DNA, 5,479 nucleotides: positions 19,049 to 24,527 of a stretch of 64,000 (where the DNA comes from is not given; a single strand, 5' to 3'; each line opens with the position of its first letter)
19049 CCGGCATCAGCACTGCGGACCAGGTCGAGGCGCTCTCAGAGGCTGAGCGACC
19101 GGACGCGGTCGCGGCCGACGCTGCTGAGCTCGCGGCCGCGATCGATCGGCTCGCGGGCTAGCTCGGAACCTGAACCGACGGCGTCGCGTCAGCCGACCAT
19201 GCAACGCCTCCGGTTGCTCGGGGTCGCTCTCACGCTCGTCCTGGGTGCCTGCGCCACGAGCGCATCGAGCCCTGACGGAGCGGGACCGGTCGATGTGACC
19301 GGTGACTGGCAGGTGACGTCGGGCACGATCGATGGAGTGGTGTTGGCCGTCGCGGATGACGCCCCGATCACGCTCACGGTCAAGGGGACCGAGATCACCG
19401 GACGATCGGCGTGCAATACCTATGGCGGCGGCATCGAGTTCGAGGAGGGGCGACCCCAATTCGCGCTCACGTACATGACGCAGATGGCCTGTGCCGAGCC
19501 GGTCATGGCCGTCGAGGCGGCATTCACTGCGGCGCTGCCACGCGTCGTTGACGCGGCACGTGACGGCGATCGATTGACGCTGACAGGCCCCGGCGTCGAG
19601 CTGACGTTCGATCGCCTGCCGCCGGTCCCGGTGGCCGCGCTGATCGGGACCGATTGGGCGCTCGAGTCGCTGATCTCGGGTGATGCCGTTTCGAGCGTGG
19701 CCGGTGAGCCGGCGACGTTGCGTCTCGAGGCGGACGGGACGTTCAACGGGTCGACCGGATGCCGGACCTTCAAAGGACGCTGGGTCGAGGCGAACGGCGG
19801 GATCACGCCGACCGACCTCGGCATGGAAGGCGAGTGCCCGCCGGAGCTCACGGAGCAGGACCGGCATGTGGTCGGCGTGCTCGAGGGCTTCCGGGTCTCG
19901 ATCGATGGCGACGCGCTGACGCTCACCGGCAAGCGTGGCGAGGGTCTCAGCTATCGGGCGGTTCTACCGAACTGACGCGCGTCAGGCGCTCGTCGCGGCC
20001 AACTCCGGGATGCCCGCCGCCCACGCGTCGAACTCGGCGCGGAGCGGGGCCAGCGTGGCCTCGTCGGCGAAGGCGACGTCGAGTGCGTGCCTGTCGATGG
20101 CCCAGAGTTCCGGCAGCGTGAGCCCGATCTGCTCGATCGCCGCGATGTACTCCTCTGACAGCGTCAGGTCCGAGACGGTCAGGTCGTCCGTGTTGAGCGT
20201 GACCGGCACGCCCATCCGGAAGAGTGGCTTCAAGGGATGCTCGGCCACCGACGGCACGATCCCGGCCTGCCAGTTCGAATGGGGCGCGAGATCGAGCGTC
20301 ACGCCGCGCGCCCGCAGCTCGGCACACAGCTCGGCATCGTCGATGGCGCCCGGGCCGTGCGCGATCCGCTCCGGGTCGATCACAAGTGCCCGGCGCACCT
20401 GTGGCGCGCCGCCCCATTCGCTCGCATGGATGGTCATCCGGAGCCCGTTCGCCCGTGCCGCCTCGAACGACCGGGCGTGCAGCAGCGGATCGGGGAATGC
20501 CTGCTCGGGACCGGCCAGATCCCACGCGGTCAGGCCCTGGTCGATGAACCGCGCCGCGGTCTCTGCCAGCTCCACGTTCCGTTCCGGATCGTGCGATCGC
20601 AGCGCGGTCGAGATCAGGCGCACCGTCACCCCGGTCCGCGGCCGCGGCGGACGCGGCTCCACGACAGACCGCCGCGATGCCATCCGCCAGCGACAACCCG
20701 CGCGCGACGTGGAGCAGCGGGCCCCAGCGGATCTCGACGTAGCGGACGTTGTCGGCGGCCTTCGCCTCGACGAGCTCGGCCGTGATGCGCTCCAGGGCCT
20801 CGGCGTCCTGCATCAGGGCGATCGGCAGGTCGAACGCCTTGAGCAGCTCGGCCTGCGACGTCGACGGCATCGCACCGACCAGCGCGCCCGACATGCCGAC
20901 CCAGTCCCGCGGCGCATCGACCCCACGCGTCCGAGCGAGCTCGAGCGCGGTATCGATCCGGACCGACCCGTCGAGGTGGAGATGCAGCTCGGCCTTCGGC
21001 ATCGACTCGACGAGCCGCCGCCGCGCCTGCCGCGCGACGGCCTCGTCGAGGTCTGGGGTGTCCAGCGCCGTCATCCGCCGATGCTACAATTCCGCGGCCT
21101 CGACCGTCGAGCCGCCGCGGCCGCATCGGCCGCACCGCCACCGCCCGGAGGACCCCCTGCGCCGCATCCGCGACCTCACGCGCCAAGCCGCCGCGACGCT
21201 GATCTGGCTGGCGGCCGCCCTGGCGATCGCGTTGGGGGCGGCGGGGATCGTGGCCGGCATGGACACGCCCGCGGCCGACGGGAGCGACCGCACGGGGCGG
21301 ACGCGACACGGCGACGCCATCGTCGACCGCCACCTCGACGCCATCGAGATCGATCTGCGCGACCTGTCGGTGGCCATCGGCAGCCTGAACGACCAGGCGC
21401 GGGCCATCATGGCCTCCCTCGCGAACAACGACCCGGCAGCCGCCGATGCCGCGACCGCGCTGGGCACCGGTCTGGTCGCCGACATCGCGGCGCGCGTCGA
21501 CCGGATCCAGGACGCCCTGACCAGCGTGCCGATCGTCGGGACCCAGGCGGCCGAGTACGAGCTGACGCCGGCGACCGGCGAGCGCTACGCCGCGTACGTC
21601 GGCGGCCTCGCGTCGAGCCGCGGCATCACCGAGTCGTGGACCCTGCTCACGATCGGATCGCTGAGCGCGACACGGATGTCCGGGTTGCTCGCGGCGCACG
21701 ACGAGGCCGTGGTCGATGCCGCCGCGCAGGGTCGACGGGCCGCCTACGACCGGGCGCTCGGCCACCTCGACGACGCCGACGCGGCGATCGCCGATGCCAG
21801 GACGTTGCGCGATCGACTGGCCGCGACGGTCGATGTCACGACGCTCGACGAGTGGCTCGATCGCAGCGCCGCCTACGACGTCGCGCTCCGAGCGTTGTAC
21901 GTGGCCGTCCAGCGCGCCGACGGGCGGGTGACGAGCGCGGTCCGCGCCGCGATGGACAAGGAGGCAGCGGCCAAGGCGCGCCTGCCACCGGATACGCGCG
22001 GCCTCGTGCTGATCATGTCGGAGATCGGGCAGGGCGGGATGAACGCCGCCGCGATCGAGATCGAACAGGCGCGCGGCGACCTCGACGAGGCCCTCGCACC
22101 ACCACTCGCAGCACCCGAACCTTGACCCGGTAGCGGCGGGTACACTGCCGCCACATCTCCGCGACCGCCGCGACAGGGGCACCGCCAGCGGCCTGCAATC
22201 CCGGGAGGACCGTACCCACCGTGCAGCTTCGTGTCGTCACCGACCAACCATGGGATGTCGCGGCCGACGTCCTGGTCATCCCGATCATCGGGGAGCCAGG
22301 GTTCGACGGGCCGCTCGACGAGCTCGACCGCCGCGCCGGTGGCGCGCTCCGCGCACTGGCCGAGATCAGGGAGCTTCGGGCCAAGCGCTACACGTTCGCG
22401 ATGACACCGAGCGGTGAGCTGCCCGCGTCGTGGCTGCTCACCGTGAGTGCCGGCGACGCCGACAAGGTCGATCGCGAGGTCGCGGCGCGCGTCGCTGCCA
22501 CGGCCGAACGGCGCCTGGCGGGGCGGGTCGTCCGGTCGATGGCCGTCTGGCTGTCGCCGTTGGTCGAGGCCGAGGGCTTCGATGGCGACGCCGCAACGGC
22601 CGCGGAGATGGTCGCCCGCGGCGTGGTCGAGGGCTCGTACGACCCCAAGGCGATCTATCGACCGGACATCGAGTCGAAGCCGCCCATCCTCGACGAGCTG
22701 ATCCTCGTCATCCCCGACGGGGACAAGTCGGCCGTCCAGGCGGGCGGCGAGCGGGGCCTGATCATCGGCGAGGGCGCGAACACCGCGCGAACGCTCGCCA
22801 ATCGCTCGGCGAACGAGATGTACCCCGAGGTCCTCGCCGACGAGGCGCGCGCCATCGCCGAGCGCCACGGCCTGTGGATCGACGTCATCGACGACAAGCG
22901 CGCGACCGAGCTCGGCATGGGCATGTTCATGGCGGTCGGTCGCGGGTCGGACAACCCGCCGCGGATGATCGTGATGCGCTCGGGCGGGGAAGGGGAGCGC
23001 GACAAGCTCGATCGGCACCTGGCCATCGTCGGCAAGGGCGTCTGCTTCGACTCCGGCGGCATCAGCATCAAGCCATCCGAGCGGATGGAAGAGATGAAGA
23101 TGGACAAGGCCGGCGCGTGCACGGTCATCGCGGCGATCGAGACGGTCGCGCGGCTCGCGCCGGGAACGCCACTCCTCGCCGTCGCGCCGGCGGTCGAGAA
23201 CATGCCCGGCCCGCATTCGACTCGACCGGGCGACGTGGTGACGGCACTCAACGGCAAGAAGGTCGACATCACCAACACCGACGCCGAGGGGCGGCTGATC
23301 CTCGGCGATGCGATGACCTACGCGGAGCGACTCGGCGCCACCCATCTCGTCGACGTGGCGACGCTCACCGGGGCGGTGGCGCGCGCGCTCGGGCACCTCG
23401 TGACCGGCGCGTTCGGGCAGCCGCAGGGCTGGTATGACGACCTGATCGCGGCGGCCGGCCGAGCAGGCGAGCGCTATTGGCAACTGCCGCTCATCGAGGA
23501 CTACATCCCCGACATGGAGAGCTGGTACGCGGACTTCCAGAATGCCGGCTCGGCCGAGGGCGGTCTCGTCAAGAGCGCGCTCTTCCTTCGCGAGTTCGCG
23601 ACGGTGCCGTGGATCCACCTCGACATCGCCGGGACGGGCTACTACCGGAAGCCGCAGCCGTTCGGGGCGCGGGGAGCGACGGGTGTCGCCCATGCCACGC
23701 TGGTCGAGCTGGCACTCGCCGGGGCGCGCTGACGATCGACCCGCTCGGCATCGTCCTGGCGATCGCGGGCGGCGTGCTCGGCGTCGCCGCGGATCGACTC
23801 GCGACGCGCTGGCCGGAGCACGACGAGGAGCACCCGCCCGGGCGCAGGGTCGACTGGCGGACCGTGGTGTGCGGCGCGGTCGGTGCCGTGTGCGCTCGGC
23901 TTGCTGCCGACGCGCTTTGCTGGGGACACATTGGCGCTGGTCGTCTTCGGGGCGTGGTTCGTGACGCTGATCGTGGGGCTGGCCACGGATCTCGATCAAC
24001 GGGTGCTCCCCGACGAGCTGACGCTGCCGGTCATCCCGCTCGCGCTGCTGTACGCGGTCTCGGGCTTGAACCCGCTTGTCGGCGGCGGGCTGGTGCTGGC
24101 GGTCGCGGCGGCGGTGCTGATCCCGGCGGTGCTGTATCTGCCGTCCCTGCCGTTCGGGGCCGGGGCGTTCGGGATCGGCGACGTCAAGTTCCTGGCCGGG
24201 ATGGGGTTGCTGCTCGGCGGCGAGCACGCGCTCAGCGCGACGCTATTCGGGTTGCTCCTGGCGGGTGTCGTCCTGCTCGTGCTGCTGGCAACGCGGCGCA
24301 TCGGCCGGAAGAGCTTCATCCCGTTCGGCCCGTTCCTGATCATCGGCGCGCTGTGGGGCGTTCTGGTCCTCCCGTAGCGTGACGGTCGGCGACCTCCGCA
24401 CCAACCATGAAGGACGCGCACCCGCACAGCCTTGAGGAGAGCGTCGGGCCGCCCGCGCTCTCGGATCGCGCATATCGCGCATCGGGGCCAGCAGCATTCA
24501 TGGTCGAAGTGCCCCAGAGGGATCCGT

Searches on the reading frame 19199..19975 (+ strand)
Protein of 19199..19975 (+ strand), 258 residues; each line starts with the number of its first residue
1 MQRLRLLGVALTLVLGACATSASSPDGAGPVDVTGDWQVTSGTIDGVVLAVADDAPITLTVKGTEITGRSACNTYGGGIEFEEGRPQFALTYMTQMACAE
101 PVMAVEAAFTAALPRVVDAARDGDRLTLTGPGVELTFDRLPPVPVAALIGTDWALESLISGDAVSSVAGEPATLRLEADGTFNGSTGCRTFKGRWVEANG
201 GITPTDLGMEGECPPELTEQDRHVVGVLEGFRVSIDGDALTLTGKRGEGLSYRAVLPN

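Call 37: search_protein_families(library=pfam, proteins=[window:19199-19975:+], max_evalue=0.001)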
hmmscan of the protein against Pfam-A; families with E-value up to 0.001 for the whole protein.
window:19199-19975:+ (258 aa): 1 family
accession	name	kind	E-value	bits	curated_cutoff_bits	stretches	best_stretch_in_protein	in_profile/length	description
PF03724.22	META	-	2.5e-32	111.6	24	2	35-130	7-99/109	META domain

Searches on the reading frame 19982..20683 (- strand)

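Call 37: search_protein_families(library=pfam, proteins=[window:19982-20683:-], max_evalue=0.001)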
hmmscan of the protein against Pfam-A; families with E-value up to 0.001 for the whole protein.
window:19982-20683:- (233 aa): 1 family
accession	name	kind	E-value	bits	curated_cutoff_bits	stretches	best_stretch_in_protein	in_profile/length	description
PF00962.28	A_deaminase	-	5.7e-48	164.1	27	1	17-219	123-328/330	Adenosine deaminase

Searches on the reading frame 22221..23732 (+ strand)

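Call 37: search_protein_families(library=pfam, proteins=[window:22221-23732:+], max_evalue=0.001)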
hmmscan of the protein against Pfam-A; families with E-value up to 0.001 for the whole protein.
window:22221-23732:+ (503 aa): 2 families
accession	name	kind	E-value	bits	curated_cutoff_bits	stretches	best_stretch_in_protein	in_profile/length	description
PF00883.26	Peptidase_M17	-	5.7e-103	344.9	25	1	187-495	1-310/310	Cytosol aminopeptidase family, catalytic domain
PF02789.23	Peptidase_M17_N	-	1.8e-07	31.6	23.4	1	33-140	15-120/129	Cytosol aminopeptidase family, N-terminal domain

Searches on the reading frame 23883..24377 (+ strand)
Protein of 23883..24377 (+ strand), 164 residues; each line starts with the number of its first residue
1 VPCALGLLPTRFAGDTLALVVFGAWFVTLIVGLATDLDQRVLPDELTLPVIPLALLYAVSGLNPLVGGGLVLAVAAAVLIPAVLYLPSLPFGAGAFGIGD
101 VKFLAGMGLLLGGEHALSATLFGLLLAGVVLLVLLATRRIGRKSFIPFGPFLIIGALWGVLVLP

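Call 37: search_protein_families(library=pfam, proteins=[window:23883-24377:+], max_evalue=0.001)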
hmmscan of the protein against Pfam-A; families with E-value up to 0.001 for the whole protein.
window:23883-24377:+ (164 aa): 1 family
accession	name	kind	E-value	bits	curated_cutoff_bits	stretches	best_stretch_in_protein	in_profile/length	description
PF01478.23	Peptidase_A24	-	4.7e-13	49.9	26.5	1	26-131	4-103/104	Type IV leader peptidase family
